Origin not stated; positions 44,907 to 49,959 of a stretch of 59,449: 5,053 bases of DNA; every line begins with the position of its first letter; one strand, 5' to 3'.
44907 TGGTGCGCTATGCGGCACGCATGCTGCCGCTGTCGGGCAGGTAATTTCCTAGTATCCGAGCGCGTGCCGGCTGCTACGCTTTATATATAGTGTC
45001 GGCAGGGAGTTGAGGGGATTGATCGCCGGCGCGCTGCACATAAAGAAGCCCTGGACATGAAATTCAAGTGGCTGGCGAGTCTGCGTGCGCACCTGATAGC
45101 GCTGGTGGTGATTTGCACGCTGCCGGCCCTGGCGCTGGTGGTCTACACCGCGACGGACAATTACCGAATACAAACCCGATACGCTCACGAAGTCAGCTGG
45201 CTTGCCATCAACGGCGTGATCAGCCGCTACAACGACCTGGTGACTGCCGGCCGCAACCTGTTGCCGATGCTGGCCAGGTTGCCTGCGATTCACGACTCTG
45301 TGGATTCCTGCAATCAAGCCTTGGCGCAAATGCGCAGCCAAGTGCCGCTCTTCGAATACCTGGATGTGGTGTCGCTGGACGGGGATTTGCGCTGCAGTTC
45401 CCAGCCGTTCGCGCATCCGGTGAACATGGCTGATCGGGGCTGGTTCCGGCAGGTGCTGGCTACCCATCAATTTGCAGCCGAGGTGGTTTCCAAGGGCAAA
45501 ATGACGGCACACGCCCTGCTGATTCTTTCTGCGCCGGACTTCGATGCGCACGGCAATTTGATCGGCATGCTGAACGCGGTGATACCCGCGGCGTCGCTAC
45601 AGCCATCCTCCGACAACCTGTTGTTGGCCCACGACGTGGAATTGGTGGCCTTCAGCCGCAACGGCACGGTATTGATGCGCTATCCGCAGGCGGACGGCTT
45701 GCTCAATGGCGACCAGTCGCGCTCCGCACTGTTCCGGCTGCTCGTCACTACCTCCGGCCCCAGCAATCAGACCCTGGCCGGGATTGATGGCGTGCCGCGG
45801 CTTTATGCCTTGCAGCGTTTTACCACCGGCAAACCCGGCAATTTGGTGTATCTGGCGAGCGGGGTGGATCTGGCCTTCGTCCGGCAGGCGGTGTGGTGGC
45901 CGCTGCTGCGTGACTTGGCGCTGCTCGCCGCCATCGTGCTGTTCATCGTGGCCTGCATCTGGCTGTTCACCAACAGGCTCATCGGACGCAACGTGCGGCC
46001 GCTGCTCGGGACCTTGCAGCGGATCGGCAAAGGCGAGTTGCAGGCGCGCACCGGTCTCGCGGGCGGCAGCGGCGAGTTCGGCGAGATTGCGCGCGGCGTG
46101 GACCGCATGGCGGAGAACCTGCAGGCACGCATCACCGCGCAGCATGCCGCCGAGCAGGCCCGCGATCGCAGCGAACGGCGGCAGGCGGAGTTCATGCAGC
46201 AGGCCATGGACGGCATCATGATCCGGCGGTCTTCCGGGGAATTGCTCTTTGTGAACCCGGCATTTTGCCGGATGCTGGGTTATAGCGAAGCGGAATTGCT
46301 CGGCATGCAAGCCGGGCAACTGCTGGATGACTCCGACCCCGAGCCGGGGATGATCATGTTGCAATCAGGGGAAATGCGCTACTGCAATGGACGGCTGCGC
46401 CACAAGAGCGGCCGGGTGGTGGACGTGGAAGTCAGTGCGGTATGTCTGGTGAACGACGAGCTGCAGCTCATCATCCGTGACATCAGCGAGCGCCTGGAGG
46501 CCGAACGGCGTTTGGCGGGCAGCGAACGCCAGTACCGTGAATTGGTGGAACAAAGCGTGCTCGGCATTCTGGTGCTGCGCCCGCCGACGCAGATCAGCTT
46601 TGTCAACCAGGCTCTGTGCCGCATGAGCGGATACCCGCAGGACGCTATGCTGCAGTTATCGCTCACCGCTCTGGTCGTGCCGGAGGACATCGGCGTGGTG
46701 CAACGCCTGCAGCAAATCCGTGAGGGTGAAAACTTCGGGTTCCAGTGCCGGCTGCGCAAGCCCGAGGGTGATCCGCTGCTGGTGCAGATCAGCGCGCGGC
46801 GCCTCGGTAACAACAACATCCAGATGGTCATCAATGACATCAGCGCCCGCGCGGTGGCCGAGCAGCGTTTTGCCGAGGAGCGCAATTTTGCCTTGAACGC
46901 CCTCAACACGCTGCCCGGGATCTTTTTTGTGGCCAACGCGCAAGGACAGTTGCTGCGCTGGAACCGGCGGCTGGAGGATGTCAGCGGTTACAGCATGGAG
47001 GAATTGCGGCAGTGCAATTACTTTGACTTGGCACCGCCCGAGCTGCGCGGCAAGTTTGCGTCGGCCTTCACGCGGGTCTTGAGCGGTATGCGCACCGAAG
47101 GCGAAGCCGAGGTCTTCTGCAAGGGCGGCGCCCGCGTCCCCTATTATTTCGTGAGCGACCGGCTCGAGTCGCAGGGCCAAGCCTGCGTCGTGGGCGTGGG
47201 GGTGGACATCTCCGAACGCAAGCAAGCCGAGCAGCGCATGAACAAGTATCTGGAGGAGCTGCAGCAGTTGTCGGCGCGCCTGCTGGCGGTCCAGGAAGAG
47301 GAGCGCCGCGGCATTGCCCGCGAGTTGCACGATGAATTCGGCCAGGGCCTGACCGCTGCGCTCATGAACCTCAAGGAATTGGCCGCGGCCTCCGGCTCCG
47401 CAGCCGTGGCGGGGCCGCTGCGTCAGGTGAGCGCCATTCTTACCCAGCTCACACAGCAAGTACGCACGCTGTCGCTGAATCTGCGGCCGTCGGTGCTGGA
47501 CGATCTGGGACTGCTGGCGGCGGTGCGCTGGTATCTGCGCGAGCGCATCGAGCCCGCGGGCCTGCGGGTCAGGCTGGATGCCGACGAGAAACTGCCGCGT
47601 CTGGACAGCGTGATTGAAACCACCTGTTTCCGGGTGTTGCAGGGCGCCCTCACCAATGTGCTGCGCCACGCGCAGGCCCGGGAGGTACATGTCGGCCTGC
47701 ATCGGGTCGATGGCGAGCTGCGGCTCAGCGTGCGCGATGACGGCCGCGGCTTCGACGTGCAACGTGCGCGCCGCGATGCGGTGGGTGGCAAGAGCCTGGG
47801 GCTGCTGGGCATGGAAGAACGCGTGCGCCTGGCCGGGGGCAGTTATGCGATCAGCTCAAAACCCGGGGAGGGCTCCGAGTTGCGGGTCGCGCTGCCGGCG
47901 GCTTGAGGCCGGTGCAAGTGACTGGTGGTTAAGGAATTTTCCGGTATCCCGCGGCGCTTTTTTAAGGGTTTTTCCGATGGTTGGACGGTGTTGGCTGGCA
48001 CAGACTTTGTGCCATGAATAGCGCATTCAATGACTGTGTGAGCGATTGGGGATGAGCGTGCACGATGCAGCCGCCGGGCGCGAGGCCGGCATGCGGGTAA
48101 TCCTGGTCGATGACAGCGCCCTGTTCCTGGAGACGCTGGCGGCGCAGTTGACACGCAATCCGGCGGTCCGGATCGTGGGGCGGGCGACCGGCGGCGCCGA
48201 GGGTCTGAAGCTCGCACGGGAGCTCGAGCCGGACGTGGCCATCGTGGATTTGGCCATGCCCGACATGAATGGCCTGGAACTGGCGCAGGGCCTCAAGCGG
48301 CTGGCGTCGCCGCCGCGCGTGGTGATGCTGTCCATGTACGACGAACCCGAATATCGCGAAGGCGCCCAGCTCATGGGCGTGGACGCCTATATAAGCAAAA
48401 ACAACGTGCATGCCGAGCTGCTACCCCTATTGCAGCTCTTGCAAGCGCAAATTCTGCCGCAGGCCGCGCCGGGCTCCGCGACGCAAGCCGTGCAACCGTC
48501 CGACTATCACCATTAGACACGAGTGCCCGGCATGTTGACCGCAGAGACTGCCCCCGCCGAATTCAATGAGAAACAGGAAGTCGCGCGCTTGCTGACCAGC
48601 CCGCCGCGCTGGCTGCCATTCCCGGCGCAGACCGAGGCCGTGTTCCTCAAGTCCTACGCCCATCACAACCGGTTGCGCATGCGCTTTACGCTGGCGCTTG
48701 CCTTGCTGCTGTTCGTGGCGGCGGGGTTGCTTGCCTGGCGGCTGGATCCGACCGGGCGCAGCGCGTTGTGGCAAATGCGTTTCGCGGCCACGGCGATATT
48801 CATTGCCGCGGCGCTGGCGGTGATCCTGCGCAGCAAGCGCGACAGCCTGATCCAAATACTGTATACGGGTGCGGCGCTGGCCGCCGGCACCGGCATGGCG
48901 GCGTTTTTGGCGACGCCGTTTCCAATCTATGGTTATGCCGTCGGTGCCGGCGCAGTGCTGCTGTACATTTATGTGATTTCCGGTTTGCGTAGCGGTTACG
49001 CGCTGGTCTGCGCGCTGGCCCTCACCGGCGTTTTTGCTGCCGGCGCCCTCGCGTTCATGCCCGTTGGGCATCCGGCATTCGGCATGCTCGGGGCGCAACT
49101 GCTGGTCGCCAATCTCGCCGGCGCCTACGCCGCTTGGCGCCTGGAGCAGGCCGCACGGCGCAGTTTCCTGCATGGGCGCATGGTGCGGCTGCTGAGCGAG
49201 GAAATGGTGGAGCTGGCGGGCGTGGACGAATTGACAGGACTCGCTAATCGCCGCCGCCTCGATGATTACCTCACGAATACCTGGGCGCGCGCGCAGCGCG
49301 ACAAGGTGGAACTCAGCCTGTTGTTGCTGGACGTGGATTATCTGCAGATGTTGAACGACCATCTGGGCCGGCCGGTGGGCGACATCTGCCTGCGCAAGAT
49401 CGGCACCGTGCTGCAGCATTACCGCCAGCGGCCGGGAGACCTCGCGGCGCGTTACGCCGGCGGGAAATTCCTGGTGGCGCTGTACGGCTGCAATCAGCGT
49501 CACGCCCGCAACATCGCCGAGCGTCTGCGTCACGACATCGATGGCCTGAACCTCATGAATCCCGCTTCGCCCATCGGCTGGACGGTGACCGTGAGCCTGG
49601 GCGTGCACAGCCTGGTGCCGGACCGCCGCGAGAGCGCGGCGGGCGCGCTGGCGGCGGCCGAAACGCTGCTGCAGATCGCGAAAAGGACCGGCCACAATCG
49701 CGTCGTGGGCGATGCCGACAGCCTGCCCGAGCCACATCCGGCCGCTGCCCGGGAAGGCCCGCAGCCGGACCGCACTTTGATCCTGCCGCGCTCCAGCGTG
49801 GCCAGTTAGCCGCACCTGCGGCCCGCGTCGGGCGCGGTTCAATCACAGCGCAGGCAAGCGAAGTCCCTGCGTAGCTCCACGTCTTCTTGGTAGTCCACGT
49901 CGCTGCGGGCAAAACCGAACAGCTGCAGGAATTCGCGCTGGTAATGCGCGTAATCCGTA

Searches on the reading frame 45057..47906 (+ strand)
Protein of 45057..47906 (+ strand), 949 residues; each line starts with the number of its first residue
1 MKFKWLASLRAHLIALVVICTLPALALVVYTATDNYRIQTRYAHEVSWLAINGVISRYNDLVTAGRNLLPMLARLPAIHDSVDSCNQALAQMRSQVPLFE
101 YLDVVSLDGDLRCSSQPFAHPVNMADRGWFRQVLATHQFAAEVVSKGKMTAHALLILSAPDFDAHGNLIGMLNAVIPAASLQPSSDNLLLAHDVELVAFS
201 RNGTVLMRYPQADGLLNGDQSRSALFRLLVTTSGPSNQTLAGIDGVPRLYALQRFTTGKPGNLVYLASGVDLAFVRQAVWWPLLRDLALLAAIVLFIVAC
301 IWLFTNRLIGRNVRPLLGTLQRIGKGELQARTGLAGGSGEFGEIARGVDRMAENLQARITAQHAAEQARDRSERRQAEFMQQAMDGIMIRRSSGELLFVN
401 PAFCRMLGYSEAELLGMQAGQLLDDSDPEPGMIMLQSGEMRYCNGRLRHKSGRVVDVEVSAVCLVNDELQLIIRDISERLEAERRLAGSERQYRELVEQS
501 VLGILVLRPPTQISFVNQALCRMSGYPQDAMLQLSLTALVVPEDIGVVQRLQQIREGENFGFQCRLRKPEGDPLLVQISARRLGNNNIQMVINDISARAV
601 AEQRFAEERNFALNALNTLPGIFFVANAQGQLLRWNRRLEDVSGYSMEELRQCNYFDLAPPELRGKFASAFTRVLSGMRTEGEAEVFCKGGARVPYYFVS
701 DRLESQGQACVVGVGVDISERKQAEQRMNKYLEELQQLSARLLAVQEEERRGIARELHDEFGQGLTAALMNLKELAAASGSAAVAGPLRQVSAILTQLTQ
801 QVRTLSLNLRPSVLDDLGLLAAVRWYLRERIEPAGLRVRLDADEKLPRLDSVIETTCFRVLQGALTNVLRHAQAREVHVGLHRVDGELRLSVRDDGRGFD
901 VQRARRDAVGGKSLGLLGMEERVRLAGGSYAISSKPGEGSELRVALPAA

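Call 10: search_protein_families(library=pfam, proteins=[window:45057-47906:+])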
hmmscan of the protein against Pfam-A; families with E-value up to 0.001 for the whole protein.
window:45057-47906:+ (949 aa): 9 families
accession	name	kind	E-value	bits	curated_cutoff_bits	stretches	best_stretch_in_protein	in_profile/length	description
PF00989.32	PAS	-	1.3e-28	99.7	22.6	3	379-476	6-113/113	PAS fold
PF13426.13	PAS_9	-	1.5e-27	96.3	27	2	385-478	2-103/103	PAS domain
PF13188.13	PAS_8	-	1.5e-20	72.7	21.8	2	376-430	3-54/65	PAS domain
PF08448.16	PAS_4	-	3.4e-19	69.5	23.1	1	616-723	1-110/110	PAS fold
PF08447.18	PAS_3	-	1.7e-18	67.1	25.6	2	515-583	3-75/89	PAS fold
PF02518.31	HATPase_c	-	2.5e-13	50.9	26.4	1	856-948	5-109/111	Histidine kinase-, DNA gyrase B-, and HSP90-like ATPase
PF07730.19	HisKA_3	-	8.7e-12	45.9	24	1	749-814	1-68/68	Histidine kinase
PF02743.24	dCache_1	-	8.4e-07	29.2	45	1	54-207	18-181/240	Cache domain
PF00672.30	HAMP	-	4.9e-06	27.2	25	1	305-357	2-53/53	HAMP domain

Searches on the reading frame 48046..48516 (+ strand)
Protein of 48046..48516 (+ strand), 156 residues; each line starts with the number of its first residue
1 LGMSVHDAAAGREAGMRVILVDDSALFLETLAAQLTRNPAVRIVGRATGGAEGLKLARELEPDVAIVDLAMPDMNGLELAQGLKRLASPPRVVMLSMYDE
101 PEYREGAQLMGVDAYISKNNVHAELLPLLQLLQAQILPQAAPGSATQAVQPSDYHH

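Call 10: search_protein_families(library=pfam, proteins=[window:48046-48516:+])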
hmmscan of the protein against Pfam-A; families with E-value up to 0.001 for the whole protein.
window:48046-48516:+ (156 aa): 1 family
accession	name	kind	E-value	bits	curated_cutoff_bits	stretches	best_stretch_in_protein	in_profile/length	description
PF00072.30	Response_reg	-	1.3e-20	74.1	30.2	1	18-126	1-107/111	Response regulator receiver domain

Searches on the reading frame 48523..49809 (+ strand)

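Call 10: search_protein_families(library=pfam, proteins=[window:48523-49809:+])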
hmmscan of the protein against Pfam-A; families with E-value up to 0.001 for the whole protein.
window:48523-49809:+ (428 aa): 1 family
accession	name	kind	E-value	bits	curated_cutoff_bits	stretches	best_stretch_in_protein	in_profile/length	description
PF00990.26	GGDEF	-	1.3e-35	123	23.8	1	233-393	2-161/161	Diguanylate cyclase, GGDEF domain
